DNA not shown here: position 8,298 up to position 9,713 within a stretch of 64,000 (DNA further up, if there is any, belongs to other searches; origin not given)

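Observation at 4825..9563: Two diverged paralogs of an uncharacterised family in separate low-GC patches 2.6 kb apart on opposite strands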

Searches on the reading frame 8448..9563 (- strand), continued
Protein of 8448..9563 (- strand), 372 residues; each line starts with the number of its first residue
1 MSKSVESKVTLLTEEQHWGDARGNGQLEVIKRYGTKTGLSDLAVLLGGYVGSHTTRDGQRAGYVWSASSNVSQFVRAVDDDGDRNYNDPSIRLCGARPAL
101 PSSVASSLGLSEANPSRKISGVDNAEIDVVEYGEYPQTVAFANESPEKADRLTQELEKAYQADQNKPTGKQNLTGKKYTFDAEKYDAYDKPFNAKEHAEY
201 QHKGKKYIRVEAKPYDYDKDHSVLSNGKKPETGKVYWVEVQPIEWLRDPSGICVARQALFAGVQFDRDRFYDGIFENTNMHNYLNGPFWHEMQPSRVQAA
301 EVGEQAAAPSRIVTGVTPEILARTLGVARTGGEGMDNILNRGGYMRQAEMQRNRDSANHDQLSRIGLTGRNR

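Call 87: search_protein_families(library=phrogs, proteins=[L008:360-2828:+, L008:2833-3144:+, L008:3151-4056:+, L008:4062-6743:+, L008:6748-7353:+, L008:11341-11790:-, L008:12039-12974:-, L008:13108-13704:+, L001:19319-20425:-, L001:17774-18223:-], max_evalue=0.001)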
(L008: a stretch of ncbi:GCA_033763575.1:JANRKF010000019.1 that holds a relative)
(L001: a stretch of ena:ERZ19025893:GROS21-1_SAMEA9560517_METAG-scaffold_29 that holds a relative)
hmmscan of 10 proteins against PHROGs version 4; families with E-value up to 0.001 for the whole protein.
L008:360-2828:+ (823 aa): 0 families

L008:2833-3144:+ (104 aa): 0 families

L008:3151-4056:+ (302 aa): 0 families

L008:4062-6743:+ (894 aa): 1 family
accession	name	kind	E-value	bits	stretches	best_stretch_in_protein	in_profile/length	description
phrog_5359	-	unknown function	0.00062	20.4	0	658-678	22-42/229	-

L008:6748-7353:+ (202 aa): 1 family
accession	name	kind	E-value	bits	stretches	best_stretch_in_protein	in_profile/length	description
phrog_3206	-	DNA, RNA and nucleotide metabolism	2.5e-15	57.4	1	75-197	12-129/154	Avd protein of DGR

L008:11341-11790:- (149 aa): 1 family
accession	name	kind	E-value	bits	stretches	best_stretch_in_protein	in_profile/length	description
phrog_6637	-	unknown function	4.7e-32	112.2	1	2-147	5-159/160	-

L008:12039-12974:- (311 aa): 7 families
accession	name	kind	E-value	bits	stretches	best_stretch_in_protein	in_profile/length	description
phrog_13925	-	unknown function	1.4e-53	183.4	2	3-113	3-115/640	-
phrog_25093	-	unknown function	5e-45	155.3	1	4-212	8-219/564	-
phrog_15388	-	unknown function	4.8e-42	145.5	1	3-251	3-256/345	-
phrog_5363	-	unknown function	9.8e-26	92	1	2-118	6-124/245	-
phrog_7049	-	tail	1e-15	58.9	1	25-109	28-113/246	tail fiber protein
phrog_35360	-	tail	1.8e-12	48.1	1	21-125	24-130/260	tail fiber protein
phrog_21978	-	unknown function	7e-12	46.7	1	25-172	27-127/220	-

L008:13108-13704:+ (199 aa): 0 families

L001:19319-20425:- (368 aa): 3 families
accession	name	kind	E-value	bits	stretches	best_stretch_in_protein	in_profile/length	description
phrog_26654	-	unknown function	1.7e-05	25.4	0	225-258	40-75/360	-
phrog_15437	-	tail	0.0001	22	0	87-116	507-536/656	tail fiber protein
phrog_9687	-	tail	0.0002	20.5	0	222-253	704-734/1059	fibritin neck whisker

L001:17774-18223:- (149 aa): 1 family
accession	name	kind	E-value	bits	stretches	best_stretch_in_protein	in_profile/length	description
phrog_6637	-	unknown function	3.3e-32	112.7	1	2-146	5-157/160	-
